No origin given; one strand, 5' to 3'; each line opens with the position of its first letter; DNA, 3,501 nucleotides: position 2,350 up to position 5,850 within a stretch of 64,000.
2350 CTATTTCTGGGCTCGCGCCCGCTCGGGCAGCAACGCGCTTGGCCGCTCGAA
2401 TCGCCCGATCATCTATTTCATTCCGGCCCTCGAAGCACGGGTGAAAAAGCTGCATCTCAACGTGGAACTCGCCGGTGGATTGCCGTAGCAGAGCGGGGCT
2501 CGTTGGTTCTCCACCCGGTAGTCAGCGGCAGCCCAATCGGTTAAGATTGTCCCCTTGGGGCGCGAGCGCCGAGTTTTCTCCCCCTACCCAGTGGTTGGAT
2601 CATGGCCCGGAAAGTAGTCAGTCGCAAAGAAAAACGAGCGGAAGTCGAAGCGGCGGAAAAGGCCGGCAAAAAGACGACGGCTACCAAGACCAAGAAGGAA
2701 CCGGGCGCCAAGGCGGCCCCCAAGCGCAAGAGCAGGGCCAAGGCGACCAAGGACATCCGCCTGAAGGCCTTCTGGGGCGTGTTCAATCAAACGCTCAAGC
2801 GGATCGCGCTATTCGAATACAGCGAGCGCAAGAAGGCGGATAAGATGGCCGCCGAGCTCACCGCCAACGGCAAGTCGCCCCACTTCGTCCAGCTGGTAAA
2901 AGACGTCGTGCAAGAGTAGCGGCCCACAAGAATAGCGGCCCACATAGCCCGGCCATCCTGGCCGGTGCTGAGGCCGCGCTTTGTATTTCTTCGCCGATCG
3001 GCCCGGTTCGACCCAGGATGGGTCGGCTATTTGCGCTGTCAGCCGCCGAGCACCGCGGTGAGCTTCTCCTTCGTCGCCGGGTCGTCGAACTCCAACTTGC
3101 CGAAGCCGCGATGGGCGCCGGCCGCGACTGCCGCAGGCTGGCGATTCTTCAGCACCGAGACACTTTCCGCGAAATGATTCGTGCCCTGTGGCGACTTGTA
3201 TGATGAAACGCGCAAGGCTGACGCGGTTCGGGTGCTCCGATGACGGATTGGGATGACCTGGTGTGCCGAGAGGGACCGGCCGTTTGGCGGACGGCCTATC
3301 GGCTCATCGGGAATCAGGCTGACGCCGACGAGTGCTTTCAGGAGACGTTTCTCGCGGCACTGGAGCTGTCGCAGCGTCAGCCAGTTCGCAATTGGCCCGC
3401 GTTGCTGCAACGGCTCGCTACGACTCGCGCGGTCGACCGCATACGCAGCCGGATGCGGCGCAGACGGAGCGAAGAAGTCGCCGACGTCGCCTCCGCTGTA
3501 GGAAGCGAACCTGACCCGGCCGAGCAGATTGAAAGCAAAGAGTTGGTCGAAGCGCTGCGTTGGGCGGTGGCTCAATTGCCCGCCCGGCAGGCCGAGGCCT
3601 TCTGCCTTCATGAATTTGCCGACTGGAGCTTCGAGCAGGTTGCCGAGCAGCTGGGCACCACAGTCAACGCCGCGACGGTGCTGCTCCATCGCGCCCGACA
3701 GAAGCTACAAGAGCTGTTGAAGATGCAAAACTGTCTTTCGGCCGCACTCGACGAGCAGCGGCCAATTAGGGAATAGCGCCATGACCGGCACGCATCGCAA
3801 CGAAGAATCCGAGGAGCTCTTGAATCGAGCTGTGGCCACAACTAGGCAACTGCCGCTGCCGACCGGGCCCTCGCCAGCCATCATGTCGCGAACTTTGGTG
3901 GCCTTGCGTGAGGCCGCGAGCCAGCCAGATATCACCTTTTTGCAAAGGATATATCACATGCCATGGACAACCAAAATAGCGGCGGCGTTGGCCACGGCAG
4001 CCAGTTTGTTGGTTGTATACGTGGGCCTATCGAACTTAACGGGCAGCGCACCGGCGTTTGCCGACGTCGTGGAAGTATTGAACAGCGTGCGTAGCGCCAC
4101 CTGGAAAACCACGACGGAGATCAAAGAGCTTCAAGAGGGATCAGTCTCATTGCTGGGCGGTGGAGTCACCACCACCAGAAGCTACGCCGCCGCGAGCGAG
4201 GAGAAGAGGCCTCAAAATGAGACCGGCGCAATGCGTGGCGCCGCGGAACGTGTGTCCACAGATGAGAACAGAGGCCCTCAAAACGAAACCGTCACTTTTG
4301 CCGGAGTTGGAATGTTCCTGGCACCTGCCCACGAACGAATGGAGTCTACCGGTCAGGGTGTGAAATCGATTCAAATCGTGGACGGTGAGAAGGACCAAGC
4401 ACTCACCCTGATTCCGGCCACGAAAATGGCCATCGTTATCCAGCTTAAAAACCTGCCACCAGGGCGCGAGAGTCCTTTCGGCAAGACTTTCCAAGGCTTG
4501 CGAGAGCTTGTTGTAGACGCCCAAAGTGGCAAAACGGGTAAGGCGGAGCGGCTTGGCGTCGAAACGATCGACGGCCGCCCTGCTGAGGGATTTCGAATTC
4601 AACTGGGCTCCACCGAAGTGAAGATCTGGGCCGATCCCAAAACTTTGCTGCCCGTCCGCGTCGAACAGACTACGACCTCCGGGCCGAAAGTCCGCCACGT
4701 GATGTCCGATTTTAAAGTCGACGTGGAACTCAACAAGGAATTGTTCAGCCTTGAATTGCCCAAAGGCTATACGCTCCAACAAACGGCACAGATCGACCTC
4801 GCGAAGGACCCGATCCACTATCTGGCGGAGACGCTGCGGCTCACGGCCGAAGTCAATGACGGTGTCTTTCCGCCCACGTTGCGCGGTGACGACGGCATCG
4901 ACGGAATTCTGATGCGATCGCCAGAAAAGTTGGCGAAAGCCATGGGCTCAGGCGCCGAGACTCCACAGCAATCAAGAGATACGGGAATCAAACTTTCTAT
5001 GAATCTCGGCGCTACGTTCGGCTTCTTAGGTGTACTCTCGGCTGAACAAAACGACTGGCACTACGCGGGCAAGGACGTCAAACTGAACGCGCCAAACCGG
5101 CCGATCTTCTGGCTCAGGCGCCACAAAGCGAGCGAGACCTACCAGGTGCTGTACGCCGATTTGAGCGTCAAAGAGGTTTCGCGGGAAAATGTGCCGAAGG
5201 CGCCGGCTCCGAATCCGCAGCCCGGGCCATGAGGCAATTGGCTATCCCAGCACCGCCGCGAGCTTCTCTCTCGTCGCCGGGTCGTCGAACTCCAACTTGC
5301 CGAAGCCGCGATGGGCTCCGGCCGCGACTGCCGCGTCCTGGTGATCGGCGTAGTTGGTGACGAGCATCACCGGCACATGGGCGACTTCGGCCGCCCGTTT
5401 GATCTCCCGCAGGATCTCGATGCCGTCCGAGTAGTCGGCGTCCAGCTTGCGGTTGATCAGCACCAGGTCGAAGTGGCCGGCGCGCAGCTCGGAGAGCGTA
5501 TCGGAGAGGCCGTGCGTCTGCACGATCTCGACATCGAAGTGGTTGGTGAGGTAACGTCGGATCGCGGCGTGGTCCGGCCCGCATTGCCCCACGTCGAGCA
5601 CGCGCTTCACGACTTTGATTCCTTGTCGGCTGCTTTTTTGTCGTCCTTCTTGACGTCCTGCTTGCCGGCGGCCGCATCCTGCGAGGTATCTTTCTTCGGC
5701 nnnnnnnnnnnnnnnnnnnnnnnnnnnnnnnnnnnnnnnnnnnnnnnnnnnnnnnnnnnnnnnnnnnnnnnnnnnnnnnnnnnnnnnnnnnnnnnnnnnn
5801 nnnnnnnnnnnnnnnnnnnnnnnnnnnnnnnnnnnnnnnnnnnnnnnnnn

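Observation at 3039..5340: ECF sigma/anti-sigma cassette flanked by ~95-bp direct repeats derived from the receiver gene 3' end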

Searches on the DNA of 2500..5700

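Call 67: search_rna_families(source=window, start=2500, end=5700, threshold=evalue, max_evalue=1)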
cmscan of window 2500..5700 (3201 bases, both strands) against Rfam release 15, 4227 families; matches with E-value up to 1: 0.
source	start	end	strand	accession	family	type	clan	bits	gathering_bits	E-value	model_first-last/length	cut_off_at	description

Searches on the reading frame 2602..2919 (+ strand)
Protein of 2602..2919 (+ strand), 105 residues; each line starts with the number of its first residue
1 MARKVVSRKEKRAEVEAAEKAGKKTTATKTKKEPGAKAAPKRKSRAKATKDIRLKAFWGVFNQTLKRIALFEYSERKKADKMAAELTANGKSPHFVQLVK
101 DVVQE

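Call 5: search_protein_families(library=pfam, proteins=[window:2602-2919:+], max_evalue=0.01)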
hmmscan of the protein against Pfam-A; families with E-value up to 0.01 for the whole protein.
window:2602-2919:+ (105 aa): 0 families

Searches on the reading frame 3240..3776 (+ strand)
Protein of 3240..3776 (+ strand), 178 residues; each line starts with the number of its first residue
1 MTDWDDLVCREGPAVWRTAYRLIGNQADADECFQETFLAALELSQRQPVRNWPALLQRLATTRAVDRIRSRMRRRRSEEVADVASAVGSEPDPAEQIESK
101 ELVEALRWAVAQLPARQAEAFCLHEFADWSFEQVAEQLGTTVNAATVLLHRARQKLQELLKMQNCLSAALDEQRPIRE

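Call 5: search_protein_families(library=pfam, proteins=[window:3240-3776:+], max_evalue=0.01)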
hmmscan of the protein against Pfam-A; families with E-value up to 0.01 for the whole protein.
window:3240-3776:+ (178 aa): 4 families
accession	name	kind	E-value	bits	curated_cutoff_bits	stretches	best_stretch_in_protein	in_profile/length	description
PF08281.18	Sigma70_r4_2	-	9e-14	51.3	25.7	1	106-156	4-54/54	Sigma-70, region 4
PF04542.20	Sigma70_r2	-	5.9e-09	36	24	1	10-73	4-70/71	Sigma-70 region 2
PF04545.22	Sigma70_r4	-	4.9e-07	29.6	24.1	1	109-158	1-50/50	Sigma-70, region 4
PF07638.17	Sigma70_ECF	-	0.0031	17.9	21.1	1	54-159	77-182/185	ECF sigma factor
